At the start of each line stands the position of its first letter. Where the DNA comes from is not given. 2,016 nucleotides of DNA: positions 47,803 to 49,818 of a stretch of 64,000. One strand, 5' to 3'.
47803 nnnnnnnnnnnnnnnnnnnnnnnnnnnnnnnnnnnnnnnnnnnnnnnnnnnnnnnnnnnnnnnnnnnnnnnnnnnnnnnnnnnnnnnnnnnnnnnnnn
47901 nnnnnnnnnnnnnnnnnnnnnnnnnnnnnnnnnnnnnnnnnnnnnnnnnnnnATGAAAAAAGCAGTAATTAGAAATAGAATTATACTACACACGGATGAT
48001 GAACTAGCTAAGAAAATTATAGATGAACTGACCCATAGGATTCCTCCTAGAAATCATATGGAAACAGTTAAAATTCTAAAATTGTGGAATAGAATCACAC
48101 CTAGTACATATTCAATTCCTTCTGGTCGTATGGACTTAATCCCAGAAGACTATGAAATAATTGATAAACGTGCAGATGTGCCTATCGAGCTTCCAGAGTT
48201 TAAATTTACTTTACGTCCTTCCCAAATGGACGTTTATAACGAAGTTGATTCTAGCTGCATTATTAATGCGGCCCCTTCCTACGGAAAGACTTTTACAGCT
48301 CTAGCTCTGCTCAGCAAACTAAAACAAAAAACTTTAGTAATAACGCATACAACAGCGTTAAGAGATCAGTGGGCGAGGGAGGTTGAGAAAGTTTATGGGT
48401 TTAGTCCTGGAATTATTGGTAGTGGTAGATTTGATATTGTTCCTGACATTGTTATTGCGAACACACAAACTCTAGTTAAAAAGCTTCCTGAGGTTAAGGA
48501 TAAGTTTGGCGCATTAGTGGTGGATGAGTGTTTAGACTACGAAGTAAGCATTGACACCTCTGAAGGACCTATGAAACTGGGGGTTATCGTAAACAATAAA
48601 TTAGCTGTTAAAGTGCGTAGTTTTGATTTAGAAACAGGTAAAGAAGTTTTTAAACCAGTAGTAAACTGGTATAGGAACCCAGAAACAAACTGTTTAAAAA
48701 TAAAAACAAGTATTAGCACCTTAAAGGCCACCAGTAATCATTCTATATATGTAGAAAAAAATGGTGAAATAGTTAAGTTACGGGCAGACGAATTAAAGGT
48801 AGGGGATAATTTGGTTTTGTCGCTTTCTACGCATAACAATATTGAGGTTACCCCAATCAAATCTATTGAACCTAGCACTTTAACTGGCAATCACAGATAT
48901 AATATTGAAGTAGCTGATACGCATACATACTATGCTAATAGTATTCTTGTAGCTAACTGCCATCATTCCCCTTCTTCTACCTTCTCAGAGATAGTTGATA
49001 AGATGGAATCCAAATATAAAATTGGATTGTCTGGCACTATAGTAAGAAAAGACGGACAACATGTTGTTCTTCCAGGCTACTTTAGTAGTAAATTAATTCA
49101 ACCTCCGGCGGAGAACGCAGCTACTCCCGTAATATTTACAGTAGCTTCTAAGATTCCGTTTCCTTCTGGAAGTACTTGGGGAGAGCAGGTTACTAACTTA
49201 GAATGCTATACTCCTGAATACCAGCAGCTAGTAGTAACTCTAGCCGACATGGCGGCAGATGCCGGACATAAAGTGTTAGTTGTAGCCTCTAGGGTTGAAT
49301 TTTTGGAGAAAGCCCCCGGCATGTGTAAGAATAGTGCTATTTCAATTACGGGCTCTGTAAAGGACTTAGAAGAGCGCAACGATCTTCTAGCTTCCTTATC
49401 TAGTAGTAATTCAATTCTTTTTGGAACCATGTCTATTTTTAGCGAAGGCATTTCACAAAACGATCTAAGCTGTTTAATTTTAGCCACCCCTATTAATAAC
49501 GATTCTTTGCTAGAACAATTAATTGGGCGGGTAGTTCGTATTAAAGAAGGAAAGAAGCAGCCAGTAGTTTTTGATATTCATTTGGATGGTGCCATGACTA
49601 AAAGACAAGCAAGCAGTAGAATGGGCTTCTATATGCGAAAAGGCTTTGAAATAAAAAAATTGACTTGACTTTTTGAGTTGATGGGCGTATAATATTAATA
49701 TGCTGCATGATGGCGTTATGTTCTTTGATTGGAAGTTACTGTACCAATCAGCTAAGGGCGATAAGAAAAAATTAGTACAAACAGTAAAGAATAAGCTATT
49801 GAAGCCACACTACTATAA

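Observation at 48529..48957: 143-aa mini-intein inserted between DE and CH of the DExH helicase motif II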

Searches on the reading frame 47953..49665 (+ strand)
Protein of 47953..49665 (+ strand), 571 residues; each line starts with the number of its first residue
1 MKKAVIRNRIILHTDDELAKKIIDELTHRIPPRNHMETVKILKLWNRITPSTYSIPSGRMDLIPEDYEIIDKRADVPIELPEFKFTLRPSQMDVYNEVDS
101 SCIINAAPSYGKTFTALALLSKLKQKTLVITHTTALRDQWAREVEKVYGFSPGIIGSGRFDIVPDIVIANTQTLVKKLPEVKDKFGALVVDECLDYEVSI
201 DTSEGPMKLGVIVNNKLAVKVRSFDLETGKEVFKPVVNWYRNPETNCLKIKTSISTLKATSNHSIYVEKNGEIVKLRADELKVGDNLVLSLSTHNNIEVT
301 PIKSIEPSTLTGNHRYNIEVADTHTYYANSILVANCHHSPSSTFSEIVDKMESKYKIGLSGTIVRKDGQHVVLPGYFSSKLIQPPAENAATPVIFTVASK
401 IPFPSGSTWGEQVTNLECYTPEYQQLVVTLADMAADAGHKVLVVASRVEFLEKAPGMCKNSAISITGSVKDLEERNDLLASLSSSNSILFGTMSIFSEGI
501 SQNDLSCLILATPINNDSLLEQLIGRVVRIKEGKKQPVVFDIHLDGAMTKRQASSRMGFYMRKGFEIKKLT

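Call 3: search_protein_families(library=pfam, proteins=[window:47953-49665:+], max_evalue=1)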
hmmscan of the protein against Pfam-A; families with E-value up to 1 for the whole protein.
window:47953-49665:+ (571 aa): 9 families
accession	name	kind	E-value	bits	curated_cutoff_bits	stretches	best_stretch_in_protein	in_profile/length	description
PF04851.21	ResIII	-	1.1e-17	64.8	22.5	2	85-193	2-134/164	Type III restriction enzyme, res subunit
PF07591.16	PT-HINT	-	3.7e-11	43.9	27.7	1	212-329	11-123/137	Pretoxin HINT domain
PF14890.11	Intein_splicing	-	1.4e-07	31.9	35.8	1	215-544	22-140/155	Intein splicing domain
PF00271.37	Helicase_C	-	6.2e-07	30.1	23.5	1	434-531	11-110/110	Helicase conserved C-terminal domain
PF00270.35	DEAD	-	2.6e-05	24.5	26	1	89-193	2-126/167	DEAD/DEAH box helicase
PF19081.6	Ig_7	-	0.021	15.5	27.3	0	313-341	46-75/84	Ig-like domain CHU_C associated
PF00176.29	SNF2-rel_dom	-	0.1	12.2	24.9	1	97-147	15-73/290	SNF2-related domain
PF13307.12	Helicase_C_2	-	0.11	13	25.3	0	436-504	7-82/170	Helicase C-terminal domain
PF20720.3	nSTAND3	-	0.16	12.1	27.2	1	100-140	18-61/155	Novel STAND NTPase 3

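Call 4: search_protein_families(library=ncbifam, proteins=[window:47953-49665:+], max_evalue=1)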
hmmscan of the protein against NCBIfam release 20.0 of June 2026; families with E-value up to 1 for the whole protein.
window:47953-49665:+ (571 aa): 16 families
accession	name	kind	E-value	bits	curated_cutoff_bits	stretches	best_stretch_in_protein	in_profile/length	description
NF011302.0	PRK14714.1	equivalog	1.3e-12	46.1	1791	1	210-337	971-1102/1350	DNA-directed DNA polymerase II large subunit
NF053632.1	heli_RadD_YejH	equivalog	9.7e-11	40.7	720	2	96-194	19-118/573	DNA repair helicase RadD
NF045703.1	rSAM_Tes_intein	exception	3.9e-08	31.6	1700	1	184-302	175-287/1040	tetraether lipid synthase Tes, intein-containing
NF045503.1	repair_heli_XPB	equivalog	9.7e-08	31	610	1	102-178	206-284/548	DNA repair helicase XPB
TIGR04095.1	dnd_restrict_1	equivalog_domain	2.3e-06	26.9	600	1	99-150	24-79/451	DNA phosphorothioation system restriction enzyme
TIGR01443.1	intein_Cterm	domain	6e-06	26.3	15.6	1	315-336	2-24/24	intein C-terminal splicing region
TIGR01445.1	intein_Nterm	domain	3.3e-05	24.8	24.5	1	193-267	1-83/83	intein N-terminal splicing region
NF011491.0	PRK14898.1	equivalog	0.00029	19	783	1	212-299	117-206/860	DNA-directed RNA polymerase subunit A''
NF003157.0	PRK04132.1-2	equivalog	0.0004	18.4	1103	1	208-289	77-157/864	replication factor C small subunit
NF003158.0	PRK04132.1-3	equivalog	0.0011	16.1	1750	1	225-289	104-169/1437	replication factor C small subunit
NF003159.0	PRK04132.1-4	equivalog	0.0025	15.9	999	1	236-289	112-167/852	replication factor C small subunit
NF038162.1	RtcB_rel_intein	exception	0.015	13.3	1150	1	192-289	94-189/961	intein-containing RtcB family protein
NF011303.0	PRK14715.1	equivalog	0.015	12.4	1585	1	215-290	938-1015/1627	DNA-directed DNA polymerase II large subunit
NF053712.1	repair_DEAH_YoaA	equivalog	0.018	13.7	680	1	88-140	20-78/630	DNA repair helicase YoaA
NF003673.1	PRK05298.1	equivalog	0.062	11.6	743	1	107-147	37-77/653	excinuclease ABC subunit UvrB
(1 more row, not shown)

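Call 7: find_homologous_proteins(query=window:47953-49665:+, max_evalue=0.00001)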
Query window:47953-49665:+ (571 aa): 3491 proteins with E <= 0.00001 among 8000 candidates; the best 120 are listed.
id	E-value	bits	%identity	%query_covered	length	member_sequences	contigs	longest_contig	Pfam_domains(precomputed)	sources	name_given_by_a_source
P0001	0.0e+0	1274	100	100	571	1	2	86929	PF07591.16,PF00271.38,PF04851.22,PF14890.12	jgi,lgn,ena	-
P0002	0.0e+0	1155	89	100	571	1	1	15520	PF07591.16,PF00271.38,PF04851.22,PF14890.12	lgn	-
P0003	2.1e-244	830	78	48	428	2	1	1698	PF00270.36,PF00271.38,PF04851.22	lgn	-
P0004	1.6e-198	679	48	60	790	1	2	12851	PF00270.36,PF03161.19,PF00271.38,PF04851.22,PF14890.12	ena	-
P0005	5.0e-192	657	57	47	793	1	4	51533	PF03161.19,PF00271.38,PF04851.22,PF14890.12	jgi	jgi:superfamily II DNA or RNA helicase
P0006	1.2e-191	656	52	51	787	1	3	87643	PF07591.16,PF03161.19,PF00271.38,PF04851.22,PF14890.12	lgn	-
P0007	5.7e-188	644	55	52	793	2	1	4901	PF07591.16,PF03161.19,PF04851.22,PF14890.12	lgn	-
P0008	3.9e-173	595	54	47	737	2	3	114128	PF00270.36,PF03161.19,PF00271.38,PF04851.22,PF14890.12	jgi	jgi:superfamily II DNA or RNA helicase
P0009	1.9e-172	593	49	51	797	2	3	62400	PF00270.36,PF03161.19,PF00271.38,PF04851.22,PF14890.12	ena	-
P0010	6.5e-170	584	52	50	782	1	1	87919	PF07591.16,PF03161.19,PF00271.38,PF04851.22,PF14890.12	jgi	jgi:superfamily II DNA or RNA helicase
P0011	1.0e-165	571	50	50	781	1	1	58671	PF03161.19,PF00271.38,PF04851.22,PF14890.12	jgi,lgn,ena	-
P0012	5.9e-165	568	49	100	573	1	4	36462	PF07591.16,PF00271.38,PF04851.22,PF14890.12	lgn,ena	-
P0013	3.7e-158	546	50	52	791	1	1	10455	PF07591.16,PF00270.36,PF03161.19,PF00271.38,PF04851.22,PF14890.12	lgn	-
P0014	2.6e-156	539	48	50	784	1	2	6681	PF00270.36,PF03161.19,PF00271.38,PF04851.22,PF14890.12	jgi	-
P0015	4.7e-155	535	47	48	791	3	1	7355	PF07591.16,PF00270.36,PF03161.19,PF00271.38,PF04851.22,PF14890.12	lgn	-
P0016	1.8e-154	533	49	48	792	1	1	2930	PF07591.16,PF03161.19,PF00271.38,PF04851.22,PF14890.12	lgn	-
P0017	2.1e-153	530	49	52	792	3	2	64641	PF07591.16,PF03161.19,PF00271.38,PF04851.22,PF14890.12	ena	-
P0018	2.6e-152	526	46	57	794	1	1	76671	PF07591.16,PF03161.19,PF00271.38,PF04851.22,PF14890.12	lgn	-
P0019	1.3e-151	524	49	52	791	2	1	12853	PF07591.16,PF03161.19,PF00271.38,PF04851.22,PF14890.12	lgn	-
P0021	3.2e-150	519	50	46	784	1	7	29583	PF00270.36,PF03161.19,PF00271.38,PF04851.22,PF14890.12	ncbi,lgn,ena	-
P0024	6.5e-150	518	46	50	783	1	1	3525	PF07591.16,PF00270.36,PF03161.19,PF00271.38,PF04851.22,PF14890.12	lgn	-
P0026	2.1e-148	513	49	46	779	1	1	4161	PF07591.16,PF03161.19,PF04851.22,PF14890.12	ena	-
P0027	2.3e-146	507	47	48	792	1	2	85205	PF03161.19,PF00271.38,PF04851.22,PF14890.12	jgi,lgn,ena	jgi:superfamily II DNA or RNA helicase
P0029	1.0e-145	505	51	51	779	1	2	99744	PF03161.19,PF00271.38,PF04851.22,PF14890.12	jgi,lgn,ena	jgi:superfamily II DNA or RNA helicase/intein/homing endonuclease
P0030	1.0e-145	505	47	52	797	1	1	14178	PF07591.16,PF00270.36,PF03161.19,PF00271.38,PF04851.22,PF14890.12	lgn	-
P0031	4.4e-144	499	49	45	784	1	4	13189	PF07591.16,PF00270.36,PF03161.19,PF00271.38,PF04851.22,PF14890.12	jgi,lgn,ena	-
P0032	4.5e-144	499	48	51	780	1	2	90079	PF03161.19,PF04851.22,PF14890.12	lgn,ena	-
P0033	1.7e-143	497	44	52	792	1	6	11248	PF03161.19,PF00271.38,PF04851.22,PF14890.12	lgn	-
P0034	1.0e-141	491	46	47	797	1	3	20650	PF07591.16,PF03161.19,PF00271.38,PF04851.22,PF14890.12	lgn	-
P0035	1.9e-141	490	45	51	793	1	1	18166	PF03161.19,PF00271.38,PF04851.22,PF14890.12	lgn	-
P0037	6.9e-141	489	53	47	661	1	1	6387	PF03161.19,PF00271.38,PF04851.22,PF14890.12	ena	-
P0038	1.4e-140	488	43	58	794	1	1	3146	PF07591.16,PF03161.19,PF00271.38,PF04851.22,PF14890.12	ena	-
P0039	3.7e-140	486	45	48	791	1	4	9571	PF03161.19,PF00271.38,PF04851.22,PF14890.12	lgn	-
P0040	4.6e-140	486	45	47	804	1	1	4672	PF03161.19,PF00271.38,PF04851.22,PF14890.12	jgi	jgi:superfamily II DNA or RNA helicase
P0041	1.1e-139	485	48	47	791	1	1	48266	PF07591.16,PF00270.36,PF03161.19,PF00271.38,PF04851.22,PF14890.12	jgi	jgi:superfamily II DNA or RNA helicase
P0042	5.6e-139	482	46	51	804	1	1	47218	PF00270.36,PF03161.19,PF00271.38,PF04851.22,PF14890.12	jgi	jgi:superfamily II DNA or RNA helicase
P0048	3.3e-137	476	44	51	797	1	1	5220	PF07591.16,PF03161.19,PF00271.38,PF04851.22,PF14890.12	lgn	-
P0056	5.7e-134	466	42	51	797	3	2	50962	PF03161.19,PF00271.38,PF04851.22,PF14890.12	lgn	-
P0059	2.1e-133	464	48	54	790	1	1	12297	PF00270.36,PF03161.19,PF04851.22,PF14890.12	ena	-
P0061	1.1e-132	462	46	47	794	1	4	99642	PF00270.36,PF03161.19,PF00271.38,PF04851.22,PF14890.12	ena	-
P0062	1.2e-132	461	45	53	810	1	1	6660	PF07591.16,PF00270.36,PF03161.19,PF00271.38,PF04851.22,PF14890.12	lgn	-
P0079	2.6e-130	454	49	50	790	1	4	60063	PF00270.36,PF03161.19,PF00271.38,PF04851.22,PF14890.12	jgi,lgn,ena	-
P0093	8.0e-130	452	45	50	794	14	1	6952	PF00270.36,PF03161.19,PF00271.38,PF04851.22,PF14890.12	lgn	-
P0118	4.7e-129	450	44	52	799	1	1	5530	PF03161.19,PF00271.38,PF04851.22,PF14890.12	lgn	-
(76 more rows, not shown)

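Call 8: search_dna_similar(query=window:47953-49665:+, collection=phages, mode=protein, max_rows=40)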
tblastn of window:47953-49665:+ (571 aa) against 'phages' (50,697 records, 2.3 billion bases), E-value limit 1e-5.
Records with a match: 964; places in all: 964; records where one place covers at least 80% of the query: 519.
Best place of each record, by identity: <60% 964.
By first word of the organism name: Vibrio 359; Salmonella 277; Escherichia 130; Klebsiella 81; Campylobacter 14; Phage 12; Proteus 12; Bacteriophage 11; Corynebacterium 7; Aeromonas 7; and 24 more.
By host as written in the record: - 354; Escherichia coli 42; Salmonella enterica subsp. enterica serovar Enteritidis PT1 39; Vibrio harveyi BAA-1116 36; Salmonella sp. 26; Klebsiella pneumoniae 25; Salmonella enterica 24; Salmonella enterica subsp. enterica serovar Enteritidis 21; and 173 more.
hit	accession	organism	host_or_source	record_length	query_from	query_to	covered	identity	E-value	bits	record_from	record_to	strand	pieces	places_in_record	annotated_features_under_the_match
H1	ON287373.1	Serratia phage vB_SmaM-Kamaji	Serratia marcescens LVF3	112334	3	571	96%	34.5%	2e-39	304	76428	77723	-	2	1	ATP-dependent DNA helicase | hypothetical protein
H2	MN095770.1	Serratia phage Slocum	Serratia marcescens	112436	3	571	96%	34.3%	2e-39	304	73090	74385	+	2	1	ATP-dependent DNA helicase | hypothetical protein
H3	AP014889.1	Vibrio phage VCPH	Vibrio harveyi AB 490822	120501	3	566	87%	36.7%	2e-37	298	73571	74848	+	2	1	g115: DNA helicase, phage-associated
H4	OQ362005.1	Salmonella phage GSW6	Salmonella enterica subsp. enterica ...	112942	3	571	89%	35.5%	2e-37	299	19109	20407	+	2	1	DNA helicase | hypothetical protein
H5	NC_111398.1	Salmonella phage GSW6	Salmonella enterica subsp. enterica ...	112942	3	571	89%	35.5%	2e-37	299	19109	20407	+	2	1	DNA helicase | hypothetical protein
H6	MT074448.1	Salmonella phage oldekolle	Salmonella enterica subsp. enterica ...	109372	3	571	89%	35.3%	7e-39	302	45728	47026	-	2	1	helicase | hypothetical protein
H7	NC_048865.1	Salmonella phage oldekolle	Salmonella enterica subsp. enterica ...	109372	3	571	89%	35.3%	7e-39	302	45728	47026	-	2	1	helicase | hypothetical protein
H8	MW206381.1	Salmonella phage SP76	Salmonella enterica subsp. enterica ...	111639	3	571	89%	35.3%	3e-36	295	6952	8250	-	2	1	DNA helicase | hypothetical protein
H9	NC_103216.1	Salmonella phage SP76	Salmonella enterica subsp. enterica ...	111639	3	571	89%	35.3%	3e-36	295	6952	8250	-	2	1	DNA helicase | hypothetical protein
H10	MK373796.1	Escherichia phage vB_EcoS_HdH2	Escherichia coli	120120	3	571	89%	35.3%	3e-38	300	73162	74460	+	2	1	putative helicase | hypothetical protein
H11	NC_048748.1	Escherichia phage vB_EcoS_HdH2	Escherichia coli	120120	3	571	89%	35.3%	3e-38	300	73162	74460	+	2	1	putative helicase | hypothetical protein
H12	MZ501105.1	Escherichia phage SuperGirl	Escherichia coli K-12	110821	3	571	89%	35.3%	8e-36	295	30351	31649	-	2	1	ATP-dependent helicase | hypothetical protein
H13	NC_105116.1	Escherichia phage SuperGirl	Escherichia coli K-12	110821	3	571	89%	35.3%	8e-36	295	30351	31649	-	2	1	ATP-dependent helicase | hypothetical protein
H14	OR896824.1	Escherichia phage SmurfNell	Escherichia coli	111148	3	571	89%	35.3%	8e-36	295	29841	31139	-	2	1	DNA helicase | hypothetical protein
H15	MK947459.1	Salmonella phage vB_SenS_SB13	Salmonella enterica subsp. enterica ...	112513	3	571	89%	35.3%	8e-36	295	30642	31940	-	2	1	DNA helicase | hypothetical protein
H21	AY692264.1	Escherichia phage T5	-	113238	3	571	89%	35.3%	6e-38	298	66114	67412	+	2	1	D10: D10 protein | hypothetical protein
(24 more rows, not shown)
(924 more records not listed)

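Call 14: find_encoding_contigs(protein=P0003, flank=5000, max_places=3)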
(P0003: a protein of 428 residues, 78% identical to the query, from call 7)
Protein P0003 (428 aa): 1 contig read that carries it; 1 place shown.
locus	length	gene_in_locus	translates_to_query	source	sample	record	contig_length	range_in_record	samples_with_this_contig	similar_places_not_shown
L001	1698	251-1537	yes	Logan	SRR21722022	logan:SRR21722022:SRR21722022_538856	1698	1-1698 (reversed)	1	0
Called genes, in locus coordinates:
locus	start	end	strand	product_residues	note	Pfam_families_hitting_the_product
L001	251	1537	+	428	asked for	PF00270:DEAD, PF04851:ResIII, PF00271:Helicase_C (weak)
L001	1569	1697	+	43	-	?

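Call 15: find_encoding_contigs(protein=P0002, flank=8000, max_places=3)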
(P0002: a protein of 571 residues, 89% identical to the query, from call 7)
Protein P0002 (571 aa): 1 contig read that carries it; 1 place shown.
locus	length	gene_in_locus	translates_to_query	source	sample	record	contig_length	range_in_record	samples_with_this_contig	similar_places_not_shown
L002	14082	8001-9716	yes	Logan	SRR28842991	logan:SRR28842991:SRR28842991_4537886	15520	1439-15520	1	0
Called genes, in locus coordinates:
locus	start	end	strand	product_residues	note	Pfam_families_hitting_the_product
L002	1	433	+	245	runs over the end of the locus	PF24410:wHTH-HSP90_Na-assoc (weak), PF08281:Sigma70_r4_2 (faint)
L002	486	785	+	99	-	-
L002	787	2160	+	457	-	PF03796:DnaB_C, PF06745:ATPase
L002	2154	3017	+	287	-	PF01751:Toprim (weak), PF13155:Toprim_2, PF13362:Toprim_3, PF13662:Toprim_4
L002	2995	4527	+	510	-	PF01612:DNA_pol_A_exo1, PF00476:DNA_pol_A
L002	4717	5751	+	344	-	-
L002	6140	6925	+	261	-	PF14528:LAGLIDADG_3 (faint)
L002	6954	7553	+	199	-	PF00476:DNA_pol_A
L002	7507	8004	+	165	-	-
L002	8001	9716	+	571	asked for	PF04851:ResIII, PF07591:PT-HINT, PF14890:Intein_splicing, PF00271:Helicase_C (weak)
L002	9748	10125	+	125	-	-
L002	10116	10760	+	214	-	-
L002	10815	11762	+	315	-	PF00149:Metallophos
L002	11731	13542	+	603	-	-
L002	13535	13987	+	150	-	PF24608:PDDEXK_15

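Call 16: find_encoding_contigs(protein=P0001, flank=3000, max_places=3)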
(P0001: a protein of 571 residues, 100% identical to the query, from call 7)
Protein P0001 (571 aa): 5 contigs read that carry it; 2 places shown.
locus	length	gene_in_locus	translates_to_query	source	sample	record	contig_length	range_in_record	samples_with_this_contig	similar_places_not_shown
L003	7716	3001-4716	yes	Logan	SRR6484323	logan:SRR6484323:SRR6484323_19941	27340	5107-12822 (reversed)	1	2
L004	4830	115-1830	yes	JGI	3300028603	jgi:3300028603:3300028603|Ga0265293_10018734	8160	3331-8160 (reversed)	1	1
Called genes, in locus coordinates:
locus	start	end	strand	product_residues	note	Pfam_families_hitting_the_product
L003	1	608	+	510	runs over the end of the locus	PF01612:DNA_pol_A_exo1, PF00476:DNA_pol_A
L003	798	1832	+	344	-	-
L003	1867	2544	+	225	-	PF00476:DNA_pol_A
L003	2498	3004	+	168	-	-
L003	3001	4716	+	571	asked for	PF04851:ResIII, PF07591:PT-HINT, PF14890:Intein_splicing (weak), PF00271:Helicase_C (weak)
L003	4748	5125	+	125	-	-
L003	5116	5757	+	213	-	-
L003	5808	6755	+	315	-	PF00149:Metallophos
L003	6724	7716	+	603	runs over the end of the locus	PF13476:AAA_23 (weak)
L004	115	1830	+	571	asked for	PF04851:ResIII, PF07591:PT-HINT, PF14890:Intein_splicing (weak), PF00271:Helicase_C (weak)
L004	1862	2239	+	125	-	-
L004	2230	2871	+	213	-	-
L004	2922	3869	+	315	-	PF00149:Metallophos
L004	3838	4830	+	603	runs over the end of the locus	PF13476:AAA_23 (weak)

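Call 48: get_annotated_region(hit=H21, flank=6000)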
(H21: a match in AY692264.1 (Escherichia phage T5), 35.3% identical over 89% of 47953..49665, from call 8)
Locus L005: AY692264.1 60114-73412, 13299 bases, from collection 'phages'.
description: Bacteriophage T5 strain st0 deletion mutant, complete genome.
organism: Escherichia phage T5 (NCBI taxid 2695836)
taxonomy: Viruses; Duplodnaviria; Heunggongvirae; Uroviricota; Caudoviricetes; Demerecviridae; Markadamsvirinae; Tequintavirus; Tequintavirus T5
host: -; source: -; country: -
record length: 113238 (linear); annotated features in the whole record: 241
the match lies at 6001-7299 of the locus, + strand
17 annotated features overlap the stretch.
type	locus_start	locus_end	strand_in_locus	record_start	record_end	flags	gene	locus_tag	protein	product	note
CDS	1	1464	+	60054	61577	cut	dnaB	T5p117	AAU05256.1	putative replicative DNA helicase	D5 protein; contains replicative DNA helicase (COG0305)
CDS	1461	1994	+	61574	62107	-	-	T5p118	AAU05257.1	hypothetical protein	similar to proteins containing HNH endonuclease motif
CDS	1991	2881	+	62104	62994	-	D6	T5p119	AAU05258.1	DNA primase-like protein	D6 protein; contains Toprim domain (PF01751) and DNA primase (bacterial type) (COG0358)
regulatory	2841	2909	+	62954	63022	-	-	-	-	promoter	putative promoter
CDS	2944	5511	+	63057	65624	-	D7-8-9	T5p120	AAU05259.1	DNA-directed DNA polymerase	D7-8-9 protein; contains 3'-5' exonuclease motif (PF01612), DNA polymerase family A motif (PF00476) and DNA polymerase ...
CDS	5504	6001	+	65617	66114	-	-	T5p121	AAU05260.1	hypothetical protein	-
CDS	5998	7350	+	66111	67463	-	D10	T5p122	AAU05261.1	D10 protein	DNA or RNA helicase of superfamily II; contains Helicase conserved C-terminal domain (PF00271) and DNA or RNA helicases ...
regulatory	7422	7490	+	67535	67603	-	-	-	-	promoter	putative promoter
CDS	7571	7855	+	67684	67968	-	-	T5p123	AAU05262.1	hypothetical protein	-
CDS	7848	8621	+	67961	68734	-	D11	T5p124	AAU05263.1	hypothetical protein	D11 protein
CDS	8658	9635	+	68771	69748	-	D12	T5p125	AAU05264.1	probable exonuclease subunit 1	D12 protein; contains Calcineurin-like phosphoesterase (PF00149) and DNA repair exonuclease (COG0420)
CDS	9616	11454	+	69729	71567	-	D13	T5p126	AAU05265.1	probable exonuclease subunit 2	D13 protein; contains ATPase involved in DNA repair (COG0419)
misc_feature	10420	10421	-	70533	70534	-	-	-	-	-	major DNA single-chain interruption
CDS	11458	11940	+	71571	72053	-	D14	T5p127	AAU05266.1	hypothetical protein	D14 protein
CDS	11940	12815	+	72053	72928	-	D15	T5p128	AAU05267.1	5'-3' exonuclease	D15 protein; contains 5'-3' exonuclease (including N-terminal domain of PolI) (COG0258)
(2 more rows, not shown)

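Call 51: search_protein_families(library=phrogs, proteins=[window:47953-49665:+], max_evalue=0.001)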
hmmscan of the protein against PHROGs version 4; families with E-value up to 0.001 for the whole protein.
window:47953-49665:+ (571 aa): 5 families
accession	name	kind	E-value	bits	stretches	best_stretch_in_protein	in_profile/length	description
phrog_16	-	DNA, RNA and nucleotide metabolism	7e-55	187.7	2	336-548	385-604/986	DNA helicase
phrog_9690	-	DNA, RNA and nucleotide metabolism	2e-25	90.4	1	295-568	8-300/306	DNA helicase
phrog_62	-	DNA, RNA and nucleotide metabolism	9.4e-19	67.4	1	45-193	680-817/1881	DNA helicase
phrog_16259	-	DNA, RNA and nucleotide metabolism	7.3e-16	59.3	1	83-288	114-327/330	DNA helicase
phrog_2488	-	DNA, RNA and nucleotide metabolism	0.00084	19.2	0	68-147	4-94/579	DNA helicase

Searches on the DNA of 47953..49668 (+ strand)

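Call 5: search_dna_similar(query=window:47953-49668:+, collection=phages, mode=near, max_rows=30)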
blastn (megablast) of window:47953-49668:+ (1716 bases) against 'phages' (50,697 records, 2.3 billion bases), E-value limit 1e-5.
No match.
